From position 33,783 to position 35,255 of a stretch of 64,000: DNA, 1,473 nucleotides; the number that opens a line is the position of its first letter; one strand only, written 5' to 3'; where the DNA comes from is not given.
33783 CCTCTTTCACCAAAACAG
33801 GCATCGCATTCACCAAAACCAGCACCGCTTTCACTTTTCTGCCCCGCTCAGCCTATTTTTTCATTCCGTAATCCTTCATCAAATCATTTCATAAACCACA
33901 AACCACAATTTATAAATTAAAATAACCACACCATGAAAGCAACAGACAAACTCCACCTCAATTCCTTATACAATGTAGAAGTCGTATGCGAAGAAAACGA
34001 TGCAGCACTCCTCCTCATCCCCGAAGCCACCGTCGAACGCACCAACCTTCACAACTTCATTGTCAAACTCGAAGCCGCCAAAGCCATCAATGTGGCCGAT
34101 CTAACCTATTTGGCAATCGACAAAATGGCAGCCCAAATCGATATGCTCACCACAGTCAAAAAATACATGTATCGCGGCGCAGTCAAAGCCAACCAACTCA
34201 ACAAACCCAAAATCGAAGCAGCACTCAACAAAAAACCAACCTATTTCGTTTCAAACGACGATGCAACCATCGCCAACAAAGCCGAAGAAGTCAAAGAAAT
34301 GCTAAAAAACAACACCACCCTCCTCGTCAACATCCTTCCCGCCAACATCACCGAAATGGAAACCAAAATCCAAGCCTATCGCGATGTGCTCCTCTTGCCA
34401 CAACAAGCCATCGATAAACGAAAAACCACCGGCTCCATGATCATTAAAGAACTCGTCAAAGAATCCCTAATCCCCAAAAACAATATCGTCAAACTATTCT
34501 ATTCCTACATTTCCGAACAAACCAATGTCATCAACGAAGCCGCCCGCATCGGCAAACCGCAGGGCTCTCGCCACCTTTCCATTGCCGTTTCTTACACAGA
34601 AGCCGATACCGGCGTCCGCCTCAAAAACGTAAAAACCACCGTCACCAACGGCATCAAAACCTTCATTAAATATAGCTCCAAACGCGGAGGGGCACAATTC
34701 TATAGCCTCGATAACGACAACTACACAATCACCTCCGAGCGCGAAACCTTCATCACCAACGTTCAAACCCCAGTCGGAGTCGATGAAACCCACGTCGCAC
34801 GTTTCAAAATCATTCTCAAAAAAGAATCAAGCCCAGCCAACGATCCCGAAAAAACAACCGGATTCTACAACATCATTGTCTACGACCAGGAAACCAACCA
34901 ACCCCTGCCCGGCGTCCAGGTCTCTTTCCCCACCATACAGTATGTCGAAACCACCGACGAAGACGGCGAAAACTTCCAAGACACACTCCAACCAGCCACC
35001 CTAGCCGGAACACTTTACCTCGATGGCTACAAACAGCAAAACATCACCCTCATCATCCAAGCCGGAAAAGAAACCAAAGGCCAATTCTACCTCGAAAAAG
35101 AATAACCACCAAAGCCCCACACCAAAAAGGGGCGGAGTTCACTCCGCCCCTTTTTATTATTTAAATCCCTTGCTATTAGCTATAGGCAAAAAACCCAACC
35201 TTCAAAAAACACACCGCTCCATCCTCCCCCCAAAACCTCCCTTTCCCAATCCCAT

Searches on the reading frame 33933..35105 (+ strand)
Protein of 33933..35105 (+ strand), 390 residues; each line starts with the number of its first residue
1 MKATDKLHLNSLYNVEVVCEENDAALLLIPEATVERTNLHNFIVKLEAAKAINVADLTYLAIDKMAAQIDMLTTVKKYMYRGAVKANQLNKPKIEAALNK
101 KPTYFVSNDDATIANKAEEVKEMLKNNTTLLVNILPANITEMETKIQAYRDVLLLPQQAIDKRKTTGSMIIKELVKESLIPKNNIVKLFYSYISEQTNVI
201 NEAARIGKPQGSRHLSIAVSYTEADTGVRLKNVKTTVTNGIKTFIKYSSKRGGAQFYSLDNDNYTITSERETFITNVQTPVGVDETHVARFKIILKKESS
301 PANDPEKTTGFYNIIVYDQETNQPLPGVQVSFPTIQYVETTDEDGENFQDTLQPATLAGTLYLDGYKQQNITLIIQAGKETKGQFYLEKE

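Call 7: search_protein_families(library=pfam, proteins=[window:33933-35105:+], max_evalue=0.01)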
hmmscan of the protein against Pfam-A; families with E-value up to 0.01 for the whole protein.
window:33933-35105:+ (390 aa): 2 families
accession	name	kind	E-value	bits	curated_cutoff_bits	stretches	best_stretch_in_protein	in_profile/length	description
PF13620.12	CarboxypepD_reg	-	4.4e-06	27.4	32.3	1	316-387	6-81/82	Carboxypeptidase regulatory-like domain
PF13715.12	CarbopepD_reg_2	-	0.00036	20.9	32.2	1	316-388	5-77/88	CarboxypepD_reg-like domain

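Call 10: find_encoding_contigs(protein=window:33933-35105:+, flank=10000, max_places=10)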
Protein window:33933-35105:+ (390 aa): 4 contigs read that carry it; 2 places shown.
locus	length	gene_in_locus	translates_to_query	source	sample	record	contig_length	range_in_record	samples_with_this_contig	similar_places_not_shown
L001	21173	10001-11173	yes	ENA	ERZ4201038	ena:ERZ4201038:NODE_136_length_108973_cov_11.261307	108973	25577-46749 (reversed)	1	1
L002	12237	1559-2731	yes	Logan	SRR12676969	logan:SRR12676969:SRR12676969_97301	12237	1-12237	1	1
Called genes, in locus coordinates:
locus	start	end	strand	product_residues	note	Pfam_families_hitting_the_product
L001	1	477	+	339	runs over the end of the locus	PF00515:TPR_1 (faint), PF13371:TPR_9 (faint), PF07719:TPR_2 (faint), PF13414:TPR_11 (faint)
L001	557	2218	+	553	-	PF01551:Peptidase_M23, PF27332:TP_0781 (faint)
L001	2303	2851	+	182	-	PF14730:DUF4468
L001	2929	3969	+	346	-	PF00962:A_deaminase, PF19326:AMP_deaminase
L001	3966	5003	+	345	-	PF21016:RlmN_N, PF04055:Radical_SAM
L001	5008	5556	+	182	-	PF00156:Pribosyltran, PF14681:UPRTase (weak)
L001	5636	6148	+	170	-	PF03350:UPF0114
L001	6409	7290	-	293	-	-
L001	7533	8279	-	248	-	-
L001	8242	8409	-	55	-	-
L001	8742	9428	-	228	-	PF00196:GerE (weak)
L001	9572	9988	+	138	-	-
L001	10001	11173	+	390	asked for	PF13620:CarboxypepD_reg (faint)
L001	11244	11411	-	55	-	-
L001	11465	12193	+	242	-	-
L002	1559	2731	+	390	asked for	PF13620:CarboxypepD_reg (faint)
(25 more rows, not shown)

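Call 12: find_homologous_proteins(query=window:33933-35105:+)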
Query window:33933-35105:+ (390 aa): 8 proteins with E <= 0.001 among 3684 candidates.
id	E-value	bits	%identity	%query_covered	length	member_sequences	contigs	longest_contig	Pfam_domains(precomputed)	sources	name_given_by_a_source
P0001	1.6e-138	480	61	100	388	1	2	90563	PF13715.13,PF13620.13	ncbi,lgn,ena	ncbi:MAG: hypothetical protein WCQ95_11835 [Bacteroidota bacterium]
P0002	4.9e-86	307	42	100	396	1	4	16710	PF13620.13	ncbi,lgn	-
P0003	5.5e-86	307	49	82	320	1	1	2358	PF13620.13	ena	-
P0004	1.3e-85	306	43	99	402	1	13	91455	-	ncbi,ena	-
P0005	4.1e-73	265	39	100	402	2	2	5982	-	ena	-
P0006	2.3e-67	246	37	100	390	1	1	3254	PF13620.13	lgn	-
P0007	2.5e-61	226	34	95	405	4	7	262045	PF13620.13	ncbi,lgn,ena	-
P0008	2.9e-58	216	35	90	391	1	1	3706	PF13620.13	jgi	jgi:hypothetical protein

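Call 13: find_encoding_contigs(protein=P0001, flank=6000, max_places=3)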
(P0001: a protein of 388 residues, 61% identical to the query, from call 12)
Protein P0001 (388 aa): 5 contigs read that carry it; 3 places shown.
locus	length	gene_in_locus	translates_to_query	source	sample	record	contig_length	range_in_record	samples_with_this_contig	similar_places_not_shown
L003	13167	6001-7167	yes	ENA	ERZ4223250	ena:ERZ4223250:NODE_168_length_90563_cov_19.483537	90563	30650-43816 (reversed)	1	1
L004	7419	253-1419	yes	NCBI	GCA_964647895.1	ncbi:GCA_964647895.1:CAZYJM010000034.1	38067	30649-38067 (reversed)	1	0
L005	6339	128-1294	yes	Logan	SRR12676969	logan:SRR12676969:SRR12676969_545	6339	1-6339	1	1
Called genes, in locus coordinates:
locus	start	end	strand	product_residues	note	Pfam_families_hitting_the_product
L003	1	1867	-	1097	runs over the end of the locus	PF00515:TPR_1 (faint), PF07661:MORN_2 (faint), PF07719:TPR_2 (faint), PF13181:TPR_8 (faint), PF13431:TPR_17 (faint)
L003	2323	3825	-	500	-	PF18962:Por_Secre_tail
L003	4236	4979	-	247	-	PF00196:GerE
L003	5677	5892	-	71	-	-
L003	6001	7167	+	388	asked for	PF13620:CarboxypepD_reg (faint), PF13715:CarbopepD_reg_2 (weak)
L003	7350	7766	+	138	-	PF01242:PTPS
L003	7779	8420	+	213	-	PF01227:GTP_cyclohydroI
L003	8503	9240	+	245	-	PF01027:Bax1-I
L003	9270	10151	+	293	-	PF00698:Acyl_transf_1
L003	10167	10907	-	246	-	PF19567:CpsB_CapC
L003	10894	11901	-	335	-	PF01073:3Beta_HSD, PF01370:Epimerase, PF02719:Polysacc_synt_2, PF05368:NmrA (weak), PF07993:NAD_binding_4 (weak), PF13460:NAD_binding_10, PF16363:GDP_Man_Dehyd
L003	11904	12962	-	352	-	PF00106:adh_short (faint), PF01073:3Beta_HSD, PF01370:Epimerase, PF02719:Polysacc_synt_2, PF04321:RmlD_sub_bind, PF07993:NAD_binding_4, PF16363:GDP_Man_Dehyd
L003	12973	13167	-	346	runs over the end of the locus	PF00106:adh_short (faint), PF01073:3Beta_HSD, PF01370:Epimerase, PF02719:Polysacc_synt_2 (weak), PF04321:RmlD_sub_bind, PF16363:GDP_Man_Dehyd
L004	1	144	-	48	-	?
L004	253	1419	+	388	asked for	PF13620:CarboxypepD_reg (faint), PF13715:CarbopepD_reg_2 (weak)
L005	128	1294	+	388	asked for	PF13620:CarboxypepD_reg (faint), PF13715:CarbopepD_reg_2 (weak)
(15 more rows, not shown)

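Call 14: find_encoding_contigs(protein=P0002, flank=6000, max_places=3)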
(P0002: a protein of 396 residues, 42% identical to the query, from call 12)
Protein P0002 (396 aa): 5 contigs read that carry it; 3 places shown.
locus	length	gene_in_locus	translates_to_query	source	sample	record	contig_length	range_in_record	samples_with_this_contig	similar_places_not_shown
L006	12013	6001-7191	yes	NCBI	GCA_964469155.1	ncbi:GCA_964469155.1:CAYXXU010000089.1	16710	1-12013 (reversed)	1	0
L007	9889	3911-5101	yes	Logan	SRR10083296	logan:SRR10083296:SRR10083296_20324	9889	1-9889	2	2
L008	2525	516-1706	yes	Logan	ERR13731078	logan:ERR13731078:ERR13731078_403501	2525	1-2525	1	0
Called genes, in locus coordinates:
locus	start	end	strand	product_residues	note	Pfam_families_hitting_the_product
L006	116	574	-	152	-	-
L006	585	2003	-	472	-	PF18962:Por_Secre_tail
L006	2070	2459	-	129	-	-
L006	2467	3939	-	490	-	PF18962:Por_Secre_tail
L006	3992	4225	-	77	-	-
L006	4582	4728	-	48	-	-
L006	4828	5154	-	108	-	-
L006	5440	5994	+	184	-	-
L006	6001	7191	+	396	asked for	PF13620:CarboxypepD_reg (faint)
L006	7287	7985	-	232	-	PF13367:PrsW-protease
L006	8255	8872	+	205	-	PF01712:dNK, PF13238:AAA_18 (faint)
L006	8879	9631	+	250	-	PF02348:CTP_transf_3, PF12804:NTP_transf_3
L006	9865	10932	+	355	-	PF18174:HU-CCDC81_bac_1, PF18175:HU-CCDC81_bac_2, PF05036:SPOR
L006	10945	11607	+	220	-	PF13847:Methyltransf_31, PF02390:Methyltransf_4, PF13649:Methyltransf_25 (weak)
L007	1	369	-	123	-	?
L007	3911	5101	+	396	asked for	PF13620:CarboxypepD_reg (faint)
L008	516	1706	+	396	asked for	PF13620:CarboxypepD_reg (faint)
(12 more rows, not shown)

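Call 15: find_encoding_contigs(protein=P0004, flank=6000, max_places=4)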
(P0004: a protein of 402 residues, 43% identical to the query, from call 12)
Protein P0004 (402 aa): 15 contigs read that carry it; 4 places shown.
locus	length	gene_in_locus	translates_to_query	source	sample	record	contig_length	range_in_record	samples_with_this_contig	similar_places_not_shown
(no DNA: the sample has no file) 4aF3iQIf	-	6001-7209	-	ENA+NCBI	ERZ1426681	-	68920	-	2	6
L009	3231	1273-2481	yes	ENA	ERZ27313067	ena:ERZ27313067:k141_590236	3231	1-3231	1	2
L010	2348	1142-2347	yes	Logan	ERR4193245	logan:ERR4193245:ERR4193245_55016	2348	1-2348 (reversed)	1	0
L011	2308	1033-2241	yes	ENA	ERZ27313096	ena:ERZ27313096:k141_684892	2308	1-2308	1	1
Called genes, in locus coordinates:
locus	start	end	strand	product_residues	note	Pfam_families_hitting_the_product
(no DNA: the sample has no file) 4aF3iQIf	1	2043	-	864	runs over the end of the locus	PF16586:DUF5060 (weak)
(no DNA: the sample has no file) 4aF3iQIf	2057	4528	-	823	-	PF13573:SprB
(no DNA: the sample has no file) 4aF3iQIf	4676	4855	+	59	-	-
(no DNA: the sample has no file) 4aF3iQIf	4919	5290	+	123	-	PF04397:LytTR (weak)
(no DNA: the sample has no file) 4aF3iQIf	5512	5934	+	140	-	-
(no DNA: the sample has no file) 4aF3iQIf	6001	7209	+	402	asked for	-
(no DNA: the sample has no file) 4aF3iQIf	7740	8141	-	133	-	PF00472:RF-1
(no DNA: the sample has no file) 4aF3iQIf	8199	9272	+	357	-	PF03051:Peptidase_C1_2, PF00112:Peptidase_C1 (weak)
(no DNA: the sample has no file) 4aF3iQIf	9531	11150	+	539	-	-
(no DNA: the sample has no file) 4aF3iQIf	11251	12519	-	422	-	PF05977:MFS_3, PF07690:MFS_1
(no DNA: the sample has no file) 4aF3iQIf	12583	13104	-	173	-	PF25589:DUF7935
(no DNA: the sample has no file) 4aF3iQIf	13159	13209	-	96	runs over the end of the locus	-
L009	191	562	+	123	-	PF04397:LytTR (weak)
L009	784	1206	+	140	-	-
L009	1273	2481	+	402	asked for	-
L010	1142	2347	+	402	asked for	?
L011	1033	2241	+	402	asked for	-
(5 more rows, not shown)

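Call 16: find_encoding_contigs(protein=P0007, flank=6000, max_places=4)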
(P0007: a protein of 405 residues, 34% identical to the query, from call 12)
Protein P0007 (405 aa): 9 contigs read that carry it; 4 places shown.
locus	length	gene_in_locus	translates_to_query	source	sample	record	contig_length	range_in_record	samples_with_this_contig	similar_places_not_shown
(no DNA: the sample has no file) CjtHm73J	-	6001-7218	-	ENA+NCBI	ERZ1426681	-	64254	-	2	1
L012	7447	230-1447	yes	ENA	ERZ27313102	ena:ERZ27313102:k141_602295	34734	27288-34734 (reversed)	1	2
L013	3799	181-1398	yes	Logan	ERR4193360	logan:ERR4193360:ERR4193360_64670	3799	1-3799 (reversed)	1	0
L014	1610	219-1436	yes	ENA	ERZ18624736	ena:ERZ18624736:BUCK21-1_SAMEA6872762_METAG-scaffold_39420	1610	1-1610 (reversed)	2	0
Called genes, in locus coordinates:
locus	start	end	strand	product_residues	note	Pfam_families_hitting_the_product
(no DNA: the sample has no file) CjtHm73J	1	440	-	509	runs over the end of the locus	PF00501:AMP-binding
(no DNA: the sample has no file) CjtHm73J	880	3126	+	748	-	PF18911:PKD_4 (weak), PF13585:CHU_C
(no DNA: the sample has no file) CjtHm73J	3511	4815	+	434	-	PF09603:Fib_succ_major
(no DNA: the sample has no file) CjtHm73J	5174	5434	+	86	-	-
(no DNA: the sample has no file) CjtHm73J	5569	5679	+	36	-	-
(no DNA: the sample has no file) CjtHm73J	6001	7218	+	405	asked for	PF13620:CarboxypepD_reg (faint)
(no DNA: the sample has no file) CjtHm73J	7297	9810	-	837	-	PF09586:YfhO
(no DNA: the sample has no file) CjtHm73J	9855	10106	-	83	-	-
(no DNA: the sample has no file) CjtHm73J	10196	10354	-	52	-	PF00468:Ribosomal_L34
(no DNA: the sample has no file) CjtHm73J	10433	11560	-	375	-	PF13439:Glyco_transf_4, PF00534:Glycos_transf_1, PF13692:Glyco_trans_1_4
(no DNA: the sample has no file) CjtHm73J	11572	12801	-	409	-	PF00158:Sigma54_activat, PF14532:Sigma54_activ_2, PF07728:AAA_5 (faint), PF25601:AAA_lid_14, PF02954:HTH_8, PF18024:HTH_50 (weak)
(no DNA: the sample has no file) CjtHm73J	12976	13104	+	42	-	-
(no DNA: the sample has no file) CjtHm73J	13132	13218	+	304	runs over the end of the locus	PF01596:Methyltransf_3 (weak), PF13578:Methyltransf_24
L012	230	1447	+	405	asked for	PF13620:CarboxypepD_reg (faint)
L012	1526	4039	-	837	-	PF09586:YfhO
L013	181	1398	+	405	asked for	PF13620:CarboxypepD_reg (faint)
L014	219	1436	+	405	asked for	PF13620:CarboxypepD_reg (faint)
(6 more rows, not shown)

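Call 21: find_related_loci(query=A1, collection=genome_contigs, flank=5000)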
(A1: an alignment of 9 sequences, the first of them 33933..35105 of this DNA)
Query A1 (390 aa) in genome_contigs; peptide patterns used: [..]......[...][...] (x = any residue, [..] = any of these).
27 stretches matched a pattern; 7 encode a relative of the query (tblastn E <= 1e-3); 7 distinct loci.
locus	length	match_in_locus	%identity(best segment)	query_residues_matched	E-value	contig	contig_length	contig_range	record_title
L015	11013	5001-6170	42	1-390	5e-95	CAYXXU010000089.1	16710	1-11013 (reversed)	MAG TPA_asm: uncultured Bacteroidales bacterium isolate SRP220891_co2_158 genome assembly, contig: NODE_5470_length_1671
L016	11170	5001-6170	43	1-388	8e-94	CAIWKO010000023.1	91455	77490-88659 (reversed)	MAG: uncultured Bacteroidales bacterium isolate AlinenLipids_bin-7433 genome assembly, contig: bin-7433:23/70, whole gen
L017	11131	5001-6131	34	17-388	1e-67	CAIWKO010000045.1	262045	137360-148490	MAG: uncultured Bacteroidales bacterium isolate AlinenLipids_bin-7433 genome assembly, contig: bin-7433:45/70, whole gen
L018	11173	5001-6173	35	1-388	5e-65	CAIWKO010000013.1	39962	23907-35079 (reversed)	MAG: uncultured Bacteroidales bacterium isolate AlinenLipids_bin-7433 genome assembly, contig: bin-7433:13/70, whole gen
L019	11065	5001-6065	35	36-390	5e-69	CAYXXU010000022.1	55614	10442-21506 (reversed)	MAG TPA_asm: uncultured Bacteroidales bacterium isolate SRP220891_co2_158 genome assembly, contig: NODE_797_length_55614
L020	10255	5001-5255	38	304-388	1e-13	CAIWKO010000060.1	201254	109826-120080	MAG: uncultured Bacteroidales bacterium isolate AlinenLipids_bin-7433 genome assembly, contig: bin-7433:60/70, whole gen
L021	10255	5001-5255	36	304-388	3e-13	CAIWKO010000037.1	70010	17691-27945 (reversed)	MAG: uncultured Bacteroidales bacterium isolate AlinenLipids_bin-7433 genome assembly, contig: bin-7433:37/70, whole gen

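Call 22: find_related_loci(query=A1, collection=metagenome_contigs, flank=5000)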
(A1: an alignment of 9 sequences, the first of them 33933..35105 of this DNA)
Query A1 (390 aa) in metagenome_contigs; peptide patterns used: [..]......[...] (x = any residue, [..] = any of these).
481 stretches matched a pattern; 5 encode a relative of the query (tblastn E <= 1e-3); 5 distinct loci.
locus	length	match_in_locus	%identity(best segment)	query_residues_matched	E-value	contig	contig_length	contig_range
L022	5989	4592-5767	39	1-390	5e-80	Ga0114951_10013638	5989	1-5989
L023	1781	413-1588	35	1-388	4e-74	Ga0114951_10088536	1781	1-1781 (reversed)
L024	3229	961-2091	35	17-388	6e-69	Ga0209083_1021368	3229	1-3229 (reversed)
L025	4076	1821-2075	38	304-388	2e-14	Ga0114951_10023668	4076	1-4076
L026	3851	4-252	39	308-390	1e-11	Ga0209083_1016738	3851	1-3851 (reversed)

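Call 28: predict_structure(alignment_id=A1)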
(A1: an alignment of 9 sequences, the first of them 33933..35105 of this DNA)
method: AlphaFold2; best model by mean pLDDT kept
length: 390 residues; sequences in the alignment: 9
mean_pLDDT: 82.9   pTM: 0.41
mean pLDDT of the five models: 82.9, 81.7, 80.3, 78.9, 78.8
residues with pLDDT >= 90: 139; 70-90: 206; 50-70: 16; < 50: 29
segments of 3 or more residues with pLDDT < 50: 208-213, 300-307, 336-350
pLDDT, mean of each block of 10 residues (from residue 1): 81 93 90 92 89 79 89 94 93 91 83 91 93 93 95 85 75 87 89 85 65 69 88 91 88 84 90 87 75 81 49 86 85 58 39 77 89 79 86
secondary structure, 60 per line:
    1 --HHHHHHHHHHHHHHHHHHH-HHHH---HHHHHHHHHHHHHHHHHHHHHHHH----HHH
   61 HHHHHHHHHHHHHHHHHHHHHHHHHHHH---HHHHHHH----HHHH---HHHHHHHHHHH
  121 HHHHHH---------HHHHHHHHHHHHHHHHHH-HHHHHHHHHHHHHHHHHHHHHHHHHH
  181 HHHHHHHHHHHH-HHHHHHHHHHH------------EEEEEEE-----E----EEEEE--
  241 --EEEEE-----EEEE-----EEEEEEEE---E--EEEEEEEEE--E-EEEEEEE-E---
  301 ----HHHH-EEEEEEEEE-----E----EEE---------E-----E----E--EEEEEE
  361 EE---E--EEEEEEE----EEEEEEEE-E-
elements in order: H3-21 H23-26 H30-53 H58-88 H92-98 H103-106 H110-126 H136-153 H155-192 H194-204 E217-223 E234-238 E243-247 E253-256 E262-269 E276-284 E289-295 H305-308 E310-318 E329-331 E355-362 E369-375 E380-387

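Call 32: fold_search(model_id=the predicted structure, library=pdb)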
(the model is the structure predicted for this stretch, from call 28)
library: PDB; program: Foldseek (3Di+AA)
matches with E <= 10: 879; with E <= 0.001: 35
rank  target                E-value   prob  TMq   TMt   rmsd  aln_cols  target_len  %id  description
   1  6fwv_B                1.9e-08  1.00  0.20  0.15  13.1       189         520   17  The Bacillus anthracis TIE protein (released 2018-08-08)
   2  6fwv_A                2.1e-08  1.00  0.20  0.15  12.7       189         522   17  The Bacillus anthracis TIE protein (released 2018-08-08)
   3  3phs                  2.4e-06  1.00  0.16  0.25  11.2       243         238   11  Crystal Structure of GBS52, the minor pilin in gram-positive pathogen Streptococcus agalactiae (released 2010-11-17)
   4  5aq0_B                1.7e-05  1.00  0.19  0.83   2.2        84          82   21  The structure of the Transthyretin-like domain of the first catalytic domain of the HUMAN Carboxypeptidase D (released 2016-09-28)
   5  4oq1                  1.7e-05  1.00  0.21  0.24  11.3       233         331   13  Structure of the Streptococcal ancillary pilin (released 2014-04-23)
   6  9h68_B                6.2e-05  1.00  0.19  0.18  16.1       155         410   13  Crystal Structure of the spore gernation lytic transglycosylase SleC from Clostridioides difficile in its zymogenic fo (released 2025-02-12)
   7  5hts_E                7.4e-05  1.00  0.17  0.25  12.4       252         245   12  Crystal structure of shaft pilin spaA from Lactobacillus rhamnosus GG - D295N mutant (released 2016-07-20)
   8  5hts_D                8.3e-05  1.00  0.17  0.24  11.0       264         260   10  Crystal structure of shaft pilin spaA from Lactobacillus rhamnosus GG - D295N mutant (released 2016-07-20)
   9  9h68_C                8.7e-05  1.00  0.19  0.19  15.3       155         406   12  Crystal Structure of the spore gernation lytic transglycosylase SleC from Clostridioides difficile in its zymogenic fo (released 2025-02-12)
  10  9h68_D                9.2e-05  1.00  0.19  0.18  16.1       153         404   13  Crystal Structure of the spore gernation lytic transglycosylase SleC from Clostridioides difficile in its zymogenic fo (released 2025-02-12)
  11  10ps                  1.1e-04  1.00  0.19  0.14  12.0       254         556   12  Crystal structure of SdrD A2-A3-B1-B2 domains from Staphylococcus aureus JH1 (released 2026-02-11)
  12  5hts_F                1.9e-04  1.00  0.15  0.23  12.4       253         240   11  Crystal structure of shaft pilin spaA from Lactobacillus rhamnosus GG - D295N mutant (released 2016-07-20)
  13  5hts_C                2.1e-04  1.00  0.16  0.24  11.2       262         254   11  Crystal structure of shaft pilin spaA from Lactobacillus rhamnosus GG - D295N mutant (released 2016-07-20)
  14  5aq0_A                3.0e-04  1.00  0.19  0.86   1.6        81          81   20  The structure of the Transthyretin-like domain of the first catalytic domain of the HUMAN Carboxypeptidase D (released 2016-09-28)
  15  9h68_A                3.0e-04  1.00  0.19  0.18  19.2       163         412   12  Crystal Structure of the spore gernation lytic transglycosylase SleC from Clostridioides difficile in its zymogenic fo (released 2025-02-12)
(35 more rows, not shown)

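Call 33: find_encoding_contigs(protein=P0003, flank=3000, max_places=3)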
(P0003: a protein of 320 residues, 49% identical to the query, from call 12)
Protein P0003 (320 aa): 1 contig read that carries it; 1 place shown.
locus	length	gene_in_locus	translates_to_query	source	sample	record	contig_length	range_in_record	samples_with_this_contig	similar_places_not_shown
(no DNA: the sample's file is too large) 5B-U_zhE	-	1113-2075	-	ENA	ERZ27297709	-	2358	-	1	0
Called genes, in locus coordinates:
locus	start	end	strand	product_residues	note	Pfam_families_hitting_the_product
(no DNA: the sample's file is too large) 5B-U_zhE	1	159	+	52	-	?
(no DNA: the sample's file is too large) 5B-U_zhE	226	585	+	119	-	PF02699:YajC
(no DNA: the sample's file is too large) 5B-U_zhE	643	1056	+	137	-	PF12670:DUF3792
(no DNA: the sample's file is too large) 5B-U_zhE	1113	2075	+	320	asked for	PF13620:CarboxypepD_reg (faint)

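Call 34: find_encoding_contigs(protein=P0006, flank=3000, max_places=3)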
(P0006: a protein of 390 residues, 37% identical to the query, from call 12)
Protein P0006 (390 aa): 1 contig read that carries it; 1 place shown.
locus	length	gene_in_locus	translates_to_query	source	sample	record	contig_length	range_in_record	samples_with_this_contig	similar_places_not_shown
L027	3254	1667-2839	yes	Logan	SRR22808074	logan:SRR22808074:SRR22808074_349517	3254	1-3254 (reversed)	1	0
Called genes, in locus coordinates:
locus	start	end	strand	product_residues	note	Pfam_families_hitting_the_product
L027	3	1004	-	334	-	?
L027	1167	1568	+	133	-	-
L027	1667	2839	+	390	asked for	PF13620:CarboxypepD_reg (faint)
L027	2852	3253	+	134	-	?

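Call 35: find_encoding_contigs(protein=P0008, flank=3000, max_places=3)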
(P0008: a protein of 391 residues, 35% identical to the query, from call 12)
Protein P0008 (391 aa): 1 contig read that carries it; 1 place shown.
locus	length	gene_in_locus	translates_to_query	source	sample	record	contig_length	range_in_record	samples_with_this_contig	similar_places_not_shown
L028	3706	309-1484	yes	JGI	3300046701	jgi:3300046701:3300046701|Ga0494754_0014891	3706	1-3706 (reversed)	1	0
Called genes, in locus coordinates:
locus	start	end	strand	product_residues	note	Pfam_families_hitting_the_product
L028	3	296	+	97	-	?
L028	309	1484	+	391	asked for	PF13620:CarboxypepD_reg (faint)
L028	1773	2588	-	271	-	PF01790:LGT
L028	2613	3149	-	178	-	PF02643:DUF192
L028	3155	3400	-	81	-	-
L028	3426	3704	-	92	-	?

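Call 43: find_related_loci(query=A1, collection=viral_contigs, flank=5000)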
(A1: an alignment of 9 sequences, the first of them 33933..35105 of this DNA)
Query A1 (390 aa) in viral_contigs; peptide patterns used: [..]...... (x = any residue, [..] = any of these).
251 stretches matched a pattern, but none encodes a relative of the query by tblastn (E <= 1e-3).

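Call 47: search_protein_families(library=padloc, proteins=[window:33933-35105:+, L020:4326-5294:+], max_evalue=0.1)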
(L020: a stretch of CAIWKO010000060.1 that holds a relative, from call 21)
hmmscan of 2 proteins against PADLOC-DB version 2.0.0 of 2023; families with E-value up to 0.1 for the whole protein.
window:33933-35105:+ (390 aa): 0 families

L020:4326-5294:+ (322 aa): 0 families

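Call 48: search_protein_families(library=ncbifam, proteins=[window:33933-35105:+, L020:4326-5294:+], max_evalue=0.1)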
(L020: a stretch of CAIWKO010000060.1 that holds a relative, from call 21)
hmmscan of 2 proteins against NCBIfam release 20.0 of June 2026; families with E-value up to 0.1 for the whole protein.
window:33933-35105:+ (390 aa): 1 family
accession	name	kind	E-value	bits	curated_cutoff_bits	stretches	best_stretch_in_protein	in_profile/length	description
TIGR04020.1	seco_metab_LLM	subfamily_domain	5.6e-05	22.4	244.45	1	67-205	125-262/341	MupA/Atu3671 family FMN-dependent luciferase-like monooxygenase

L020:4326-5294:+ (322 aa): 3 families
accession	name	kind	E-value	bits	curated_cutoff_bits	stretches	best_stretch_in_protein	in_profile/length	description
NF052345.1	S_layer_anammox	exception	0.0093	13.3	1400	1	231-319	1312-1402/1596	Kustd1514 family S-layer glycoprotein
NF002770.0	PRK02854.1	equivalog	0.017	14.8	201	0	37-61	126-150/179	primosomal protein DnaT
NF009969.0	PRK13434.1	equivalog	0.052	13.4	179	1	104-165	128-184/186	F0F1 ATP synthase subunit delta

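Call 49: search_protein_families(library=phrogs, proteins=[window:33933-35105:+, L020:4326-5294:+], max_evalue=0.1)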
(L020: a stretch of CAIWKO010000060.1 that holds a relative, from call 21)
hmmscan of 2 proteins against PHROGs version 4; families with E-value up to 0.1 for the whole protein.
window:33933-35105:+ (390 aa): 0 families

L020:4326-5294:+ (322 aa): 2 families
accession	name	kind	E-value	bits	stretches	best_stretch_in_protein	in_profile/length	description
phrog_18861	-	unknown function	0.029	15.6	1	145-186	15-56/114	-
phrog_7985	-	unknown function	0.054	14.7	0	174-198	19-41/64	-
